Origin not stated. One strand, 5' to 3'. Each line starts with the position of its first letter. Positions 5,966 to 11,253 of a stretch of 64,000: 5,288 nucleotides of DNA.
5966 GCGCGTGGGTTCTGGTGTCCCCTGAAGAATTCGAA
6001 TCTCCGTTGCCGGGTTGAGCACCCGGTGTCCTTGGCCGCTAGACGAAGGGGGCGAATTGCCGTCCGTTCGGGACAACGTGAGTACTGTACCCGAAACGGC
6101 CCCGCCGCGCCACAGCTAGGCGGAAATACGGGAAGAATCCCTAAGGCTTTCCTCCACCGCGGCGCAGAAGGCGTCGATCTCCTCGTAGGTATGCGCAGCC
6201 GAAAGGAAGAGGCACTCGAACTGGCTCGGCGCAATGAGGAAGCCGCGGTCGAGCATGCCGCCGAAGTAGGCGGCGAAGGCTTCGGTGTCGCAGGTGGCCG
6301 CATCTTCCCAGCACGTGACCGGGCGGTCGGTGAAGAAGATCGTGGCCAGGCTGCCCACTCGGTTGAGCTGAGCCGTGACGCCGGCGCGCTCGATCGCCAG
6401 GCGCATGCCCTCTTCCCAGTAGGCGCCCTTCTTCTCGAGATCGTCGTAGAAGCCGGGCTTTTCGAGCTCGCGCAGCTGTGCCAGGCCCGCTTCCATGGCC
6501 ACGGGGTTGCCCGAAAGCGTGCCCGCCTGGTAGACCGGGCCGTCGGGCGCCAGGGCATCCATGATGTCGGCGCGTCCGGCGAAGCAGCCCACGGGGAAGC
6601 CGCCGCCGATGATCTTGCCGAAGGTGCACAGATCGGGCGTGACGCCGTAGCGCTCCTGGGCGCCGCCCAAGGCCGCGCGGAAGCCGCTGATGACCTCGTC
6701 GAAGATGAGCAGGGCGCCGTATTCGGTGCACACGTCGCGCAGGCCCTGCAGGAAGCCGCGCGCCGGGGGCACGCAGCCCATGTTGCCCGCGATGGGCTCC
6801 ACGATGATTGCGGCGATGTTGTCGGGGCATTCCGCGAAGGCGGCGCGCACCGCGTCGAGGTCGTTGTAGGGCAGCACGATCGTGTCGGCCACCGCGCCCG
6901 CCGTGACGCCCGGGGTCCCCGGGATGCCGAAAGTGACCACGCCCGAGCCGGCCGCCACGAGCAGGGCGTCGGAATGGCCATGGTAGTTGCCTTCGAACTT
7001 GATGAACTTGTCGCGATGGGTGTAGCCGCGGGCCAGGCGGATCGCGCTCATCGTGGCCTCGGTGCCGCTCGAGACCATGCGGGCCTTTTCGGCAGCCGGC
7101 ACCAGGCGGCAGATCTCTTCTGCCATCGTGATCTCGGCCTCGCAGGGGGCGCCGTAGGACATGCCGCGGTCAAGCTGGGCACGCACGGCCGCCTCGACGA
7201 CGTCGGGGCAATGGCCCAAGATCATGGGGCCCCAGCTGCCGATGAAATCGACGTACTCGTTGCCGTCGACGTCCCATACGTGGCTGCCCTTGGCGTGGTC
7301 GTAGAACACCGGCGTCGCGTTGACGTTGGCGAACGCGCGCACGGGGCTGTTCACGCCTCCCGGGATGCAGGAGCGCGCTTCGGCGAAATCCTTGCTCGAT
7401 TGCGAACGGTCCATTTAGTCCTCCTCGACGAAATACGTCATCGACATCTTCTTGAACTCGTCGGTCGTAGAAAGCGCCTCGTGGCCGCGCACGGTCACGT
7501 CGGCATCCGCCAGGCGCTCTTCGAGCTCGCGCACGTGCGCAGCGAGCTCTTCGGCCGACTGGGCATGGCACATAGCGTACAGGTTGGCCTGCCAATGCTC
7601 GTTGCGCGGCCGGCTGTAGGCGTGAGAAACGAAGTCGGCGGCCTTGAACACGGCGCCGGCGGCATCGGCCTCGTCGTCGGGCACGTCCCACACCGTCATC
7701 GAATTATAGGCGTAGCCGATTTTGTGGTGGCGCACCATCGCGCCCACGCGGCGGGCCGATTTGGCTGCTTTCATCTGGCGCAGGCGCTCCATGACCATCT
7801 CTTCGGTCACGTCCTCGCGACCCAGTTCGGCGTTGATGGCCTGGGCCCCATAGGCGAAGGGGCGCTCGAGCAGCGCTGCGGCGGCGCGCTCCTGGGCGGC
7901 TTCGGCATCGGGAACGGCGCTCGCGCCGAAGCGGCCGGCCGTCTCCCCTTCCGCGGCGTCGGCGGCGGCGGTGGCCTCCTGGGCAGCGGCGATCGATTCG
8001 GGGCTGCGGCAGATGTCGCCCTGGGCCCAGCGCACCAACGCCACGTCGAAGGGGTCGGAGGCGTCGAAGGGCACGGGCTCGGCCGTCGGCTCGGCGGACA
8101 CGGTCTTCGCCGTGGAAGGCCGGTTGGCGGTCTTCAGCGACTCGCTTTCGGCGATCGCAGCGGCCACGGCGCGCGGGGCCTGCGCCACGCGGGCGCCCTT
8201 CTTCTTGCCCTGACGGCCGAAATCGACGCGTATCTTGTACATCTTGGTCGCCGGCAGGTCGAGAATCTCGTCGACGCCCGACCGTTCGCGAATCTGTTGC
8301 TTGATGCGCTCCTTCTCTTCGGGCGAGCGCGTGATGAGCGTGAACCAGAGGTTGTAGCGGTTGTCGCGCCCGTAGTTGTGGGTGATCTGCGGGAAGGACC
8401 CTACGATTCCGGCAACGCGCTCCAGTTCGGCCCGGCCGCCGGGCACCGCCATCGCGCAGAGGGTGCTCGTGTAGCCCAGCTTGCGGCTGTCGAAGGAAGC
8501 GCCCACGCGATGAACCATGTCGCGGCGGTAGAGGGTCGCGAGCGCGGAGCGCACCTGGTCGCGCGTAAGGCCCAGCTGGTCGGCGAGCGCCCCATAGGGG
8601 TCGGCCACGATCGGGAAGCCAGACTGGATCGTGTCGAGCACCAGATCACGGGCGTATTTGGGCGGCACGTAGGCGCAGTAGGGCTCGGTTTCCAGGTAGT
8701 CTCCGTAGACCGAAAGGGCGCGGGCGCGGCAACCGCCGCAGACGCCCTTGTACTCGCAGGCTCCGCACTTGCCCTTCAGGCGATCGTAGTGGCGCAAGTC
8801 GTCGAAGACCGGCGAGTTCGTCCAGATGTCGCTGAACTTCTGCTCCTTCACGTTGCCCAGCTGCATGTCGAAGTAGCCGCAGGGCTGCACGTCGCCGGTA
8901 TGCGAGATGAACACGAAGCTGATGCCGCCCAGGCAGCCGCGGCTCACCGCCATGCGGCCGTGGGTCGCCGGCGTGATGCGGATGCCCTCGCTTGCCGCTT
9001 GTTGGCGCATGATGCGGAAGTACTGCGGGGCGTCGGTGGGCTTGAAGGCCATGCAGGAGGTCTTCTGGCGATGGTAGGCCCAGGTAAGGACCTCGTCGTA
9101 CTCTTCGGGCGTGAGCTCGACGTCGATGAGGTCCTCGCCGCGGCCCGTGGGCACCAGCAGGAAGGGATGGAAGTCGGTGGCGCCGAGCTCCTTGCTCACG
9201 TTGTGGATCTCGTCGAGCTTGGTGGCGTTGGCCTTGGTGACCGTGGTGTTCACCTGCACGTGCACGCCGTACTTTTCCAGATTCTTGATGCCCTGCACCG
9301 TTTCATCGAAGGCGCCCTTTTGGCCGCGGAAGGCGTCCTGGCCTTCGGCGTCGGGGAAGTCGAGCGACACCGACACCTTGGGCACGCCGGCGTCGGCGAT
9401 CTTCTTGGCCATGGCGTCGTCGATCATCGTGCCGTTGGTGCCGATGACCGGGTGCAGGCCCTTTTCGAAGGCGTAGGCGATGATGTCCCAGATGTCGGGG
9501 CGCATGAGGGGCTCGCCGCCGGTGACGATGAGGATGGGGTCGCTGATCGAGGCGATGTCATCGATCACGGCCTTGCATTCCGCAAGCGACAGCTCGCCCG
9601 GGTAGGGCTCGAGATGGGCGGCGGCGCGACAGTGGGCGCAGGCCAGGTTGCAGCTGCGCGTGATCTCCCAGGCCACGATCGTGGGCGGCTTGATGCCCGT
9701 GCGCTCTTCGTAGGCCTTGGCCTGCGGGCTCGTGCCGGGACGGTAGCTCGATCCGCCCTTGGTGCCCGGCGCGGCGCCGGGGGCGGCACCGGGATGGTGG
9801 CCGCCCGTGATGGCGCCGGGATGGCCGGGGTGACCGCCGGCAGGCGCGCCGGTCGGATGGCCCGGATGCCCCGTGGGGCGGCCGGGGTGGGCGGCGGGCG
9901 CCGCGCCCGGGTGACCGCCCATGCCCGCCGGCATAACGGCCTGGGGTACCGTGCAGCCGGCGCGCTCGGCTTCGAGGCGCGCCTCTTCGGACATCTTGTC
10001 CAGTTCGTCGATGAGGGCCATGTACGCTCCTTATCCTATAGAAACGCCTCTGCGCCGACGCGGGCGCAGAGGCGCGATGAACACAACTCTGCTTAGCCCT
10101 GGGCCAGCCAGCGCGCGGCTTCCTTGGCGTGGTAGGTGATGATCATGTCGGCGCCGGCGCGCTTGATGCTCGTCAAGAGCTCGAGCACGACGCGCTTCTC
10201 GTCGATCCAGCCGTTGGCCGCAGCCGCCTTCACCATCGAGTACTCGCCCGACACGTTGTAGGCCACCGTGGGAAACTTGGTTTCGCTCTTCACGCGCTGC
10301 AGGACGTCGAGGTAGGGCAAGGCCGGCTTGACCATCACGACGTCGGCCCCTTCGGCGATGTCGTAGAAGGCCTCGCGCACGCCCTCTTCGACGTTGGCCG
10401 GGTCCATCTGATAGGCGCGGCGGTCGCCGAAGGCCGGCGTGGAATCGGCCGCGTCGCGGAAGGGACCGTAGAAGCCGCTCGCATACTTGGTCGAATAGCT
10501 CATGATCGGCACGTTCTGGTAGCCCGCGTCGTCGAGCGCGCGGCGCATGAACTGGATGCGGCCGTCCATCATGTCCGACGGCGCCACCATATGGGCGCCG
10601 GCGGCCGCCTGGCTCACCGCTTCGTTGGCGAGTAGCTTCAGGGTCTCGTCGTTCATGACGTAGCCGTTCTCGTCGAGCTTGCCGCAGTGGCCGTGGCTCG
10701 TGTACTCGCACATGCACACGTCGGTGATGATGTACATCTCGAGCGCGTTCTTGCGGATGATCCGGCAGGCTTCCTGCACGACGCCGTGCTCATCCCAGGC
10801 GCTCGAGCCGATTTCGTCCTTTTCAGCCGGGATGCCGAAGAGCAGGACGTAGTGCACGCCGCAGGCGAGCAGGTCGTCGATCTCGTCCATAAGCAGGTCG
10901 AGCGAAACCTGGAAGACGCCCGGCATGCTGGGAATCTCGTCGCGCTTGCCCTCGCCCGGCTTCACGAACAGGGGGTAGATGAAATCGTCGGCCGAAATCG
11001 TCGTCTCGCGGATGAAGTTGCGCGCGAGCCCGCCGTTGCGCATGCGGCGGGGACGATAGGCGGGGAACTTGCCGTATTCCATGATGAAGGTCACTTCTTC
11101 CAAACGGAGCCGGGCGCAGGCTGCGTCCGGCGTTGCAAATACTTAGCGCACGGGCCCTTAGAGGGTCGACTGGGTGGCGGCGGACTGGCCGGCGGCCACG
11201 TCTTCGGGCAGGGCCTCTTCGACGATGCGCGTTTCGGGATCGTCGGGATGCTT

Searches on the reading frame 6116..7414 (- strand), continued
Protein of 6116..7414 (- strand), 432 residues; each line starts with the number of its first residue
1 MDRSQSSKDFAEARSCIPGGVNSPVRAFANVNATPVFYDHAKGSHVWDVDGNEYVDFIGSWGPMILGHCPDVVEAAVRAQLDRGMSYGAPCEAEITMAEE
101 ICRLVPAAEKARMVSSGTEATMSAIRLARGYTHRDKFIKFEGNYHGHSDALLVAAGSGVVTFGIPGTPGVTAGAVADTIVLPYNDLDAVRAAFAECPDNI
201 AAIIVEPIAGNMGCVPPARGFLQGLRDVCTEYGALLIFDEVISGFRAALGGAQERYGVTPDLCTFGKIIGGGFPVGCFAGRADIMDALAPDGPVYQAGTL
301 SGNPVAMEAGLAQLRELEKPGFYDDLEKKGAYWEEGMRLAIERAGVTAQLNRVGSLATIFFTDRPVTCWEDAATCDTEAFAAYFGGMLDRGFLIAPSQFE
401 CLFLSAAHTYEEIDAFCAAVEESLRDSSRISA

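Call 63: find_encoding_contigs(protein=P0044, flank=10000, max_places=1)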
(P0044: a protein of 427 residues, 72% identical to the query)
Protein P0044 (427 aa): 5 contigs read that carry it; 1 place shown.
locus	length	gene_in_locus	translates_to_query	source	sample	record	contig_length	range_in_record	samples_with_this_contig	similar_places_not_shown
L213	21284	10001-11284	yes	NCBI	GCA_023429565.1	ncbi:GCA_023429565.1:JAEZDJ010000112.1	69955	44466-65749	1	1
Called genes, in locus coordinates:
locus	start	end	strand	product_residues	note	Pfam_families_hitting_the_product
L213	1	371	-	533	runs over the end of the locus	PF06418:CTP_synth_N, PF00117:GATase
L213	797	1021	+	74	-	PF00196:GerE, PF08281:Sigma70_r4_2 (weak)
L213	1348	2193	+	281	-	PF01578:Cytochrom_C_asm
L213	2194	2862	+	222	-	PF13241:NAD_binding_7, PF14824:Sirohm_synth_M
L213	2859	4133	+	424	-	PF05201:GlutR_N, PF01488:Shikimate_DH, PF00745:GlutR_dimer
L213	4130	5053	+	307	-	PF01379:Porphobil_deam, PF03900:Porphobil_deamC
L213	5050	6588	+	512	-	PF00590:TP_methylase, PF02602:HEM4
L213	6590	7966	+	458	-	PF13353:Fer4_12 (weak), PF04055:Radical_SAM, PF13186:SPASM (faint)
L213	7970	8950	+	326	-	PF00490:ALAD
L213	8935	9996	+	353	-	PF13404:HTH_AsnC-type (faint), PF22451:NirdL-like_HTH, PF13545:HTH_Crp_2 (faint), PF17805:AsnC_trans_reg2, PF22451:NirdL-like_HTH, PF17805:AsnC_trans_reg2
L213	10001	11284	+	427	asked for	PF00202:Aminotran_3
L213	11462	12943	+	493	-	PF08903:DUF1846, PF20921:DUF1846_C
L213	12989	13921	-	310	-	PF01513:NAD_kinase, PF20143:NAD_kinase_C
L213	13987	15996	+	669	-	PF03023:MurJ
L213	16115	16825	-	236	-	PF01174:SNO, PF03575:Peptidase_S51 (weak), PF07685:GATase_3, PF01174:SNO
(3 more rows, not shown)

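Call 76: find_encoding_contigs(protein=P0030, flank=10000, max_places=2)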
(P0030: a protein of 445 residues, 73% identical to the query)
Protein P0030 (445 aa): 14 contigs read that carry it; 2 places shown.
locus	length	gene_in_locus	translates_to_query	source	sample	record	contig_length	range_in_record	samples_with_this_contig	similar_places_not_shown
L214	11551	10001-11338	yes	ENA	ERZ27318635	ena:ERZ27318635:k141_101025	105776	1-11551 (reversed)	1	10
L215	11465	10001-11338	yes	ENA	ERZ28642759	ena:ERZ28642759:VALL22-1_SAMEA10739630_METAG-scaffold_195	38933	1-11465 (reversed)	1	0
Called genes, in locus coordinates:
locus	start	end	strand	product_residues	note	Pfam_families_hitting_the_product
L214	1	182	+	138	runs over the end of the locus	-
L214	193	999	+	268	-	PF12838:Fer4_7 (faint), PF13247:Fer4_11, PF12837:Fer4_6 (weak), PF00037:Fer4 (weak)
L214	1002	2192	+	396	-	PF03916:NrfD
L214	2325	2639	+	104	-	PF04358:DsrC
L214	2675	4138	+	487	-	PF01656:CbiA, PF13500:AAA_26, PF07685:GATase_3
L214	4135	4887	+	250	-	PF13241:NAD_binding_7, PF14824:Sirohm_synth_M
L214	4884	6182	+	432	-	PF05201:GlutR_N, PF02826:2-Hacid_dh_C (weak), PF01488:Shikimate_DH, PF00745:GlutR_dimer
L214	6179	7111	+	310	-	PF01379:Porphobil_deam, PF03900:Porphobil_deamC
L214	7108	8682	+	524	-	PF00590:TP_methylase, PF02602:HEM4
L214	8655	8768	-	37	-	-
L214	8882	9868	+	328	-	PF00490:ALAD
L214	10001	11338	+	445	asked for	PF00202:Aminotran_3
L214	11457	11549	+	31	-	?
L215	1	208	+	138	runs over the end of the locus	-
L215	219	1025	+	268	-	PF12838:Fer4_7 (faint), PF13247:Fer4_11, PF12837:Fer4_6 (weak), PF00037:Fer4 (weak)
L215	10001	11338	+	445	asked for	PF00202:Aminotran_3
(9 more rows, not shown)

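Call 77: find_encoding_contigs(protein=P0073, flank=10000, max_places=2)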
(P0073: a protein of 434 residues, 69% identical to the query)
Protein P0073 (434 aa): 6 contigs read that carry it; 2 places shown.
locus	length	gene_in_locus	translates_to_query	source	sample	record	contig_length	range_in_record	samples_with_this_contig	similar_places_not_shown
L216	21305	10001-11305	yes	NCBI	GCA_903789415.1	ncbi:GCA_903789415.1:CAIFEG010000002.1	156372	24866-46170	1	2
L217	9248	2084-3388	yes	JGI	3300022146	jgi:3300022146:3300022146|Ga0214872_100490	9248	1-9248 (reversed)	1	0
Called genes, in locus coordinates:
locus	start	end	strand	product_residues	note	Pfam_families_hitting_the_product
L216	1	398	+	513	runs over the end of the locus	PF00196:GerE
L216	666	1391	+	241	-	PF13241:NAD_binding_7, PF14824:Sirohm_synth_M (faint)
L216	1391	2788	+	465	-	PF05201:GlutR_N, PF01488:Shikimate_DH, PF03807:F420_oxidored (weak), PF00745:GlutR_dimer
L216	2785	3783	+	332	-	PF01379:Porphobil_deam, PF03900:Porphobil_deamC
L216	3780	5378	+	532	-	PF00590:TP_methylase, PF02602:HEM4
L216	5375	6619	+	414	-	PF04055:Radical_SAM, PF13353:Fer4_12 (weak), PF13186:SPASM (weak)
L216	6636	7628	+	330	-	PF00490:ALAD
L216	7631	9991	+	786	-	PF04055:Radical_SAM, PF13186:SPASM, PF22451:NirdL-like_HTH, PF17805:AsnC_trans_reg2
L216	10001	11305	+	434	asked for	PF00202:Aminotran_3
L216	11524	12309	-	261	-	PF13938:DUF4213, PF04016:DUF364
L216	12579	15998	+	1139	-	PF17961:Big_8, PF17802:SpaA (weak), PF05738:Cna_B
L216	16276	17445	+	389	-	PF04977:DivIC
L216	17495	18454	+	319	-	PF02541:Ppx-GppA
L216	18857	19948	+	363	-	PF00348:polyprenyl_synt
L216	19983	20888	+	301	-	PF01471:PG_binding_1, PF08823:PG_binding_2 (faint), PF01471:PG_binding_1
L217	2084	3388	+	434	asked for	PF00202:Aminotran_3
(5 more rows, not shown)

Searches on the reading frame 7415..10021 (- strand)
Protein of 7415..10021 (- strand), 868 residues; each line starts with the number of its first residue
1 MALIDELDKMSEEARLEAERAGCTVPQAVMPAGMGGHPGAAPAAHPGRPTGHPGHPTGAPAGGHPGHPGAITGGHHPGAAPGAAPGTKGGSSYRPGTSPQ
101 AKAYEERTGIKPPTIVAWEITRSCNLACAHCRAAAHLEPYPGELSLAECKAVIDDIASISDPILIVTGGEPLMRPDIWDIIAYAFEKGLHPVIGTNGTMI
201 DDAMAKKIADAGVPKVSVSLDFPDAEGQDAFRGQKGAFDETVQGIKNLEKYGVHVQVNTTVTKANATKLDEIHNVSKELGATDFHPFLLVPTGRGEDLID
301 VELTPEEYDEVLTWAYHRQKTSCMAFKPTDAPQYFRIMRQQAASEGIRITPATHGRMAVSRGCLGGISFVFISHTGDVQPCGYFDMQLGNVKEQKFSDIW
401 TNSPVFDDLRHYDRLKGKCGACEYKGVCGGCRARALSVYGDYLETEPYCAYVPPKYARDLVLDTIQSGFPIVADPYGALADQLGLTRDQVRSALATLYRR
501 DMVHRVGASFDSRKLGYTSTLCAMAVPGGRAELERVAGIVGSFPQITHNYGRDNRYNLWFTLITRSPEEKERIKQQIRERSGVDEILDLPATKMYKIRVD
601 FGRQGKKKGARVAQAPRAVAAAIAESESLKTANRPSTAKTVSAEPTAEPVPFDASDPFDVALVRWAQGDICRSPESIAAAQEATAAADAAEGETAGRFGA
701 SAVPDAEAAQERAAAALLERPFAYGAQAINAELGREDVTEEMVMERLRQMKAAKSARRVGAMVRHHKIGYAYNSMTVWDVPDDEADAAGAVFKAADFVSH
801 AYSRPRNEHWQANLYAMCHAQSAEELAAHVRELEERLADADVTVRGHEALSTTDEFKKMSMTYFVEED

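Call 9: search_protein_families(library=pfam, proteins=[window:7415-10021:-])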
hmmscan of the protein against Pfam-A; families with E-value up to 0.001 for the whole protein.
window:7415-10021:- (868 aa): 5 families
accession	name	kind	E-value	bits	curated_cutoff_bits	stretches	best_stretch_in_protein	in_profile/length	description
PF17805.7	AsnC_trans_reg2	-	4.5e-43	145.7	27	2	767-857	1-86/86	AsnC-like ligand binding domain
PF04055.27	Radical_SAM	-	1.2e-25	91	29.5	1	119-261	2-150/166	Radical SAM superfamily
PF22451.2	NirdL-like_HTH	-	1.6e-11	44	27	1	461-500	4-43/47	Siroheme decarboxylase NirDL-like HTH domain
PF13186.11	SPASM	-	1.7e-10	41.4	21.5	1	363-422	1-66/67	Iron-sulfur cluster-binding domain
PF13353.11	Fer4_12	-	0.00052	20.8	22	0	122-206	13-100/137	4Fe-4S single cluster domain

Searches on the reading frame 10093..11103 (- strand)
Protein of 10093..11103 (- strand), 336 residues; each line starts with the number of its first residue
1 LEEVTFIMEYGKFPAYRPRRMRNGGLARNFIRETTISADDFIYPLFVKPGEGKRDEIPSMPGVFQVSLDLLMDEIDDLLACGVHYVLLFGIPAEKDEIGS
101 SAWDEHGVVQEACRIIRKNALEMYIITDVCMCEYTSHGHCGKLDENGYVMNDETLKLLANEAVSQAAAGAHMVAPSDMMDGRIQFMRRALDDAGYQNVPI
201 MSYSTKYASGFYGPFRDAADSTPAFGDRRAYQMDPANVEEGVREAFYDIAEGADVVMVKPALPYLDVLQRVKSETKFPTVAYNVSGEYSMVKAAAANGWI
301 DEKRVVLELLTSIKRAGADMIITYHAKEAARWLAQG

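Call 9: search_protein_families(library=pfam, proteins=[window:10093-11103:-])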
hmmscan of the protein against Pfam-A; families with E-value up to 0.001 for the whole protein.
window:10093-11103:- (336 aa): 1 family
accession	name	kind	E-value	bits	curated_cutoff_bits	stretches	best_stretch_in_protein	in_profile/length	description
PF00490.27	ALAD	-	7.5e-148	492.3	24.6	1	16-332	2-317/317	Delta-aminolevulinic acid dehydratase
